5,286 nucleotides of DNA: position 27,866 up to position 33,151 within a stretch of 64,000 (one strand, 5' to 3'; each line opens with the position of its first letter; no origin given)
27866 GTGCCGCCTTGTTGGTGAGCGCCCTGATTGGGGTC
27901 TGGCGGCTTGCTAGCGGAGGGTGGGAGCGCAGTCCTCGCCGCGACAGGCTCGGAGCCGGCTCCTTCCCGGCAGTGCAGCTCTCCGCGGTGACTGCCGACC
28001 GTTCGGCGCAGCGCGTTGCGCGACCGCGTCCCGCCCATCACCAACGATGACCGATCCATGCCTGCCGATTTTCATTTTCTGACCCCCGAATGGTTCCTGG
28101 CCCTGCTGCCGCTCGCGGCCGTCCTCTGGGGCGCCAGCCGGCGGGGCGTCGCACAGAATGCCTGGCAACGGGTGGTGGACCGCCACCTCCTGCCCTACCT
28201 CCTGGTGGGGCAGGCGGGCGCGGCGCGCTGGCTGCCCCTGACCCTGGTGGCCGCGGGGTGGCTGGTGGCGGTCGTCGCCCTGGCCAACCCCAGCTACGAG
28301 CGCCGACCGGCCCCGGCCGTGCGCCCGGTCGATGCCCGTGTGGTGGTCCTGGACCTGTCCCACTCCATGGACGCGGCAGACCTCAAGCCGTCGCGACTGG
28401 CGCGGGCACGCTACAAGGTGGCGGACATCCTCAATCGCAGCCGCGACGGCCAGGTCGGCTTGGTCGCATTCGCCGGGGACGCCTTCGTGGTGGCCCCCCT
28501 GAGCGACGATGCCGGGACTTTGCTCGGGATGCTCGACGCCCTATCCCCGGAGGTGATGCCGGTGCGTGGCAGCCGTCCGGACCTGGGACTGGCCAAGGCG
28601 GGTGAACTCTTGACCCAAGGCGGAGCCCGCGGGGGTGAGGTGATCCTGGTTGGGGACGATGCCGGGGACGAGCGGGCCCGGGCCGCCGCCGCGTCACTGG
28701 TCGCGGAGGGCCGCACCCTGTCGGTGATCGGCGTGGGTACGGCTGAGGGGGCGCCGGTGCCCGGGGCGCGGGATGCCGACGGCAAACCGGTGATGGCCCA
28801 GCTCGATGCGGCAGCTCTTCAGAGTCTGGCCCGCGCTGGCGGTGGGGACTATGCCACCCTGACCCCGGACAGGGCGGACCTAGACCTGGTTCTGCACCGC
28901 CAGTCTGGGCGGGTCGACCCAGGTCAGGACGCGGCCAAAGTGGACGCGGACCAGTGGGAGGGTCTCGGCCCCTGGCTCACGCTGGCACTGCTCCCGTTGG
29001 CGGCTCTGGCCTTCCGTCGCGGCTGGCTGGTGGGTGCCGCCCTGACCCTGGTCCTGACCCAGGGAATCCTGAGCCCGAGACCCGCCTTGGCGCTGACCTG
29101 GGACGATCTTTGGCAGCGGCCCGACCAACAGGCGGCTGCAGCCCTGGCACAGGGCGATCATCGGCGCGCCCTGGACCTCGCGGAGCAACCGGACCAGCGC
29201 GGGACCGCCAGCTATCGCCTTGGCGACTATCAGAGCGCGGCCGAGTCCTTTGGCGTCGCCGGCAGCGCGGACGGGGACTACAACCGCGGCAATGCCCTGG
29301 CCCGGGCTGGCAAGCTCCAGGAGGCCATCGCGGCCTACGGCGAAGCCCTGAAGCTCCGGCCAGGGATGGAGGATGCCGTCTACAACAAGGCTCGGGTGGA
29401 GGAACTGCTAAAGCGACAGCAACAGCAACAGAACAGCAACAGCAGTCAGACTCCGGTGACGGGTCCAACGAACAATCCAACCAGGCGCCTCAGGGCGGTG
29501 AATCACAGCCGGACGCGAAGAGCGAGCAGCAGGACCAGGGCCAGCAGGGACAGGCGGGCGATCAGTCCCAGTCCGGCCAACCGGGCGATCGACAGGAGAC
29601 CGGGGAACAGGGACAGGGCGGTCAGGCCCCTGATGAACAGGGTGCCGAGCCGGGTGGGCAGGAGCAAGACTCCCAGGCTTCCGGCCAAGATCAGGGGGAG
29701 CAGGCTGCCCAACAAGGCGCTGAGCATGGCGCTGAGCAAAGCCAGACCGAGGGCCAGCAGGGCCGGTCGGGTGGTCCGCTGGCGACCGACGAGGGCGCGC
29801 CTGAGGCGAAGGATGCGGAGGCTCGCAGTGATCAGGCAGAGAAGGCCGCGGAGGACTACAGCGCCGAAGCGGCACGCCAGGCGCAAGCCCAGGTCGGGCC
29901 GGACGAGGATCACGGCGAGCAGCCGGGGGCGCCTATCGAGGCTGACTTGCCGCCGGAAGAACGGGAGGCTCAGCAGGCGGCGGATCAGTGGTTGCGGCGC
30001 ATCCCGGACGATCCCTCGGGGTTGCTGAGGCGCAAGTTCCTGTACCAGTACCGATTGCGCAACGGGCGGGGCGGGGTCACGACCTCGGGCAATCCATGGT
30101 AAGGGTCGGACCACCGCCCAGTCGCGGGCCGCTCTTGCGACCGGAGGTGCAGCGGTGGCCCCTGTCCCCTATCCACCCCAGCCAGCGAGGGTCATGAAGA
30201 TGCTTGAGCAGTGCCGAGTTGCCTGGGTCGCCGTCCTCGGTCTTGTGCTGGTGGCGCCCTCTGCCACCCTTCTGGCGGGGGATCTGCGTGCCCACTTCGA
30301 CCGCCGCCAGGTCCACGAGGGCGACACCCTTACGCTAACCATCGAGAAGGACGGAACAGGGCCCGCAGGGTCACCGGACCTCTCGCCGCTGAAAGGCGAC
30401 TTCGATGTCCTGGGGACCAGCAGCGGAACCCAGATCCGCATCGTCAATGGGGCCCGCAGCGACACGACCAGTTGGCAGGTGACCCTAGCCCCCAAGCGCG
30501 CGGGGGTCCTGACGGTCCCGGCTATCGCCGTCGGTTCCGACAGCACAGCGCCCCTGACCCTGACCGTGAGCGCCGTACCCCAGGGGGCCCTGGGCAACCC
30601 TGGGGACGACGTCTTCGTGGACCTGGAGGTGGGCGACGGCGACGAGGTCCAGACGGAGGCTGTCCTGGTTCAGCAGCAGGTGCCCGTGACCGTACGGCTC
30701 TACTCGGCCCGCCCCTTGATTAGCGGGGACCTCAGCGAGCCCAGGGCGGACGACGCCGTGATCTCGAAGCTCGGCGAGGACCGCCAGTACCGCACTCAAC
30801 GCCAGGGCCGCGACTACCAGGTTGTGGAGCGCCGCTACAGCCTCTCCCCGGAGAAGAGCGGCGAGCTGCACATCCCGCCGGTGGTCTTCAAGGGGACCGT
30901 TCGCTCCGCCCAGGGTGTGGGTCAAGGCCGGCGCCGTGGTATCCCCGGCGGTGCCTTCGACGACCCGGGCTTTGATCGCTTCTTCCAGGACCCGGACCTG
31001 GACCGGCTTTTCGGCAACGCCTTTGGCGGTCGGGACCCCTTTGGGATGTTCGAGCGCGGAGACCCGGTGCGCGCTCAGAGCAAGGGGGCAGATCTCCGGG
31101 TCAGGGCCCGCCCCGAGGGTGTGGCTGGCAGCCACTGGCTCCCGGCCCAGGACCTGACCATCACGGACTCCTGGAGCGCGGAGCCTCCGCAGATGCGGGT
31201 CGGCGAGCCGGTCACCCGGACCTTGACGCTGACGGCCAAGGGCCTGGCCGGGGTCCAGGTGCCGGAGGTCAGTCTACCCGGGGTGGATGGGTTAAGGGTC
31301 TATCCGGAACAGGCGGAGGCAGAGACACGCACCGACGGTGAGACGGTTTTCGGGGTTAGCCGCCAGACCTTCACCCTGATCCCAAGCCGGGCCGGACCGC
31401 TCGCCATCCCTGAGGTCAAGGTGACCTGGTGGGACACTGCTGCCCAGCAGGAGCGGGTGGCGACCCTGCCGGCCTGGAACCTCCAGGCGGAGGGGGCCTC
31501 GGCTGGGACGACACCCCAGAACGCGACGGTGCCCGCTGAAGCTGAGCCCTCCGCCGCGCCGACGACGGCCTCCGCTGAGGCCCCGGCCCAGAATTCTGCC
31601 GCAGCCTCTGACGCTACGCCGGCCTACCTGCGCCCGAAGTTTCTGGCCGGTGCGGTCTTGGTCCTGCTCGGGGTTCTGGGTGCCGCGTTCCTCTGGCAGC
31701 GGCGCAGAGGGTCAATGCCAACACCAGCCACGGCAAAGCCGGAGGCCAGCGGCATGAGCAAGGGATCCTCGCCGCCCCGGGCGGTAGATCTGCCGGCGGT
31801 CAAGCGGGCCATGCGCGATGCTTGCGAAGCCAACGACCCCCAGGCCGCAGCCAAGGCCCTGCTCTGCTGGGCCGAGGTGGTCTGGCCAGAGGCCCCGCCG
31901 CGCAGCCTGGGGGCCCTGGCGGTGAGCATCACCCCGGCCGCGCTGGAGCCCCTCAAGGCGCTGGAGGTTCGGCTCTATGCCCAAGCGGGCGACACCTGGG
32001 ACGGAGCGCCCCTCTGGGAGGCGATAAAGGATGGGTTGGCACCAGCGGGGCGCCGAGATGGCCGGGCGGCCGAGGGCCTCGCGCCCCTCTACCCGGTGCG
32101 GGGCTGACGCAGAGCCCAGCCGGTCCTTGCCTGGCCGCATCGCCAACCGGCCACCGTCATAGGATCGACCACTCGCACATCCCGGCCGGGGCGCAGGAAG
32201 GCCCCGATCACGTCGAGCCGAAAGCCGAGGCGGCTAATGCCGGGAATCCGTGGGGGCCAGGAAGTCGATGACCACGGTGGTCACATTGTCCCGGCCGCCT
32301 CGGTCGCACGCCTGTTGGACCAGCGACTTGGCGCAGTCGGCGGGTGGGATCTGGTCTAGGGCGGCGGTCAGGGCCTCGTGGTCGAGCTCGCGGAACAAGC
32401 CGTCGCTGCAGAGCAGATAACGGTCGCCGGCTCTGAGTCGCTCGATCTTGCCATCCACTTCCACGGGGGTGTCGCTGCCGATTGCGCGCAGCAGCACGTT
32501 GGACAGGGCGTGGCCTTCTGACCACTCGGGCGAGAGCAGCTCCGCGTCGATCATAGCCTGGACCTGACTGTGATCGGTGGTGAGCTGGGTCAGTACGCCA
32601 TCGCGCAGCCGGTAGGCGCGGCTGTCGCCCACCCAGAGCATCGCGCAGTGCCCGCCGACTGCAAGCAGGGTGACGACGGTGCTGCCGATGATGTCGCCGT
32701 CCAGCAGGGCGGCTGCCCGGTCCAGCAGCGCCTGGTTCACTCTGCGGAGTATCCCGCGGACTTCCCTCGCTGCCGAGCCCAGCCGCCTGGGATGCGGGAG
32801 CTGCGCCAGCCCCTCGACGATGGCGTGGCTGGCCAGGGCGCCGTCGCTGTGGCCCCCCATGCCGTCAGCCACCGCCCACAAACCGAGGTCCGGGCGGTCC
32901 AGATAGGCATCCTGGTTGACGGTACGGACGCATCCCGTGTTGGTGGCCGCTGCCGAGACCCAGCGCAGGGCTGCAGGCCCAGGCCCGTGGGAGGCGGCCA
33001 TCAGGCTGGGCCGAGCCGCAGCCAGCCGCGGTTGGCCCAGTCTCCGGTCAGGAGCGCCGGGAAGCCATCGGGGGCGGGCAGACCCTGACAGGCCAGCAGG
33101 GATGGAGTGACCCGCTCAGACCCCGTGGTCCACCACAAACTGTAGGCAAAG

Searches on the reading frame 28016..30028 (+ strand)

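Call 8: search_protein_families(library=pfam, proteins=[window:28016-30028:+], max_evalue=0.01)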
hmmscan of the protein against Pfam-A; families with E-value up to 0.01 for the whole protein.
window:28016-30028:+ (670 aa): 8 families
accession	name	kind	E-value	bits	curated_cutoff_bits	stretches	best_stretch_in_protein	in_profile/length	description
PF13519.12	VWA_2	-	1.4e-12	48.6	27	1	109-214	2-105/107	von Willebrand factor type A domain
PF07719.23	TPR_2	-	1.9e-08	34.2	27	1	422-450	5-33/34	Tetratricopeptide repeat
PF00515.34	TPR_1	-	1.4e-07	31.5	27.8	1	422-449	5-32/34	Tetratricopeptide repeat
PF13414.12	TPR_11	-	8.2e-05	22.7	26.8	1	425-457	1-33/42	TPR repeat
PF13432.12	TPR_16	-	0.00011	23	32.7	1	422-468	1-47/65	Tetratricopeptide repeat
PF00092.34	VWA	-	0.00071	20.3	23.8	1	109-243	3-142/174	von Willebrand factor type A domain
PF13181.12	TPR_8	-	0.00074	19.9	25.7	0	422-449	5-32/34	Tetratricopeptide repeat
PF13428.12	TPR_14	-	0.0085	17.1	23.5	0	423-460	6-43/44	Tetratricopeptide repeat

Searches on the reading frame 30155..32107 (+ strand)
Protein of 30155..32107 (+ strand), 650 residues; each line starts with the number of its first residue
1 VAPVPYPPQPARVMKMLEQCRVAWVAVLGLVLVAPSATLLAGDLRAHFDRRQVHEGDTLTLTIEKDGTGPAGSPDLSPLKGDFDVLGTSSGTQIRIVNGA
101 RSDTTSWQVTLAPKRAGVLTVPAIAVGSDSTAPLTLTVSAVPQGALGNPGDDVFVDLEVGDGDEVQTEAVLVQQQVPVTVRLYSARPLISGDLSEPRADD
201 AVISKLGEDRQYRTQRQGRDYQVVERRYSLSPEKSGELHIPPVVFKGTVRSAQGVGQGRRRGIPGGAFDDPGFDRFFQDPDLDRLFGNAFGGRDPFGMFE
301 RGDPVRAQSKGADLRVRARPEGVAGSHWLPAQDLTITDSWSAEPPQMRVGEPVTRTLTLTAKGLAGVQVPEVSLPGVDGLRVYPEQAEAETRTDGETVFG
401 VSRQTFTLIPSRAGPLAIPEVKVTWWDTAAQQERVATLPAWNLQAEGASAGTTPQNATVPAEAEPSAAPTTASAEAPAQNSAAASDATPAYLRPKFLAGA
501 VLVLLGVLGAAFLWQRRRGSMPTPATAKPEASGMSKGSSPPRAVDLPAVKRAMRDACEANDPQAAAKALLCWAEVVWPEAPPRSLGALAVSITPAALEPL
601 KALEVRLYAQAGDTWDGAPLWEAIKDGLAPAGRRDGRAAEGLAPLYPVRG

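Call 8: search_protein_families(library=pfam, proteins=[window:30155-32107:+], max_evalue=0.01)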
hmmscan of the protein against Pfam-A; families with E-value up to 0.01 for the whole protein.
window:30155-32107:+ (650 aa): 3 families
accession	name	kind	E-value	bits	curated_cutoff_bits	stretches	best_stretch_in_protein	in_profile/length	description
PF13584.12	BatD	-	2.5e-30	105.4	24.1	2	47-138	2-92/92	BatD DUF11 like domain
PF25607.1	DUF7939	-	2.4e-16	60.3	27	1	550-626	5-76/81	Domain of unknown function (DUF7939)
PF12584.13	TRAPPC10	-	2e-05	24.9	22.5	0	404-434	94-124/150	Trafficking protein particle complex subunit 10, TRAPPC10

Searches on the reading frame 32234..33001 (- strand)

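Call 8: search_protein_families(library=pfam, proteins=[window:32234-33001:-], max_evalue=0.01)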
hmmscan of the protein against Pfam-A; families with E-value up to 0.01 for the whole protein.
window:32234-33001:- (255 aa): 3 families
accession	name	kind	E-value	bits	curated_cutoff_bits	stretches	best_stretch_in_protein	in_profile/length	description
PF13672.11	PP2C_2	-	5.2e-13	49.5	24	1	27-216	10-189/209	Protein phosphatase 2C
PF00481.26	PP2C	-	3.6e-05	24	20.3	1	34-145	29-141/255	Protein phosphatase 2C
PF07228.17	SpoIIE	-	0.0019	18.6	25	0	173-246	104-190/192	Stage II sporulation protein E (SpoIIE)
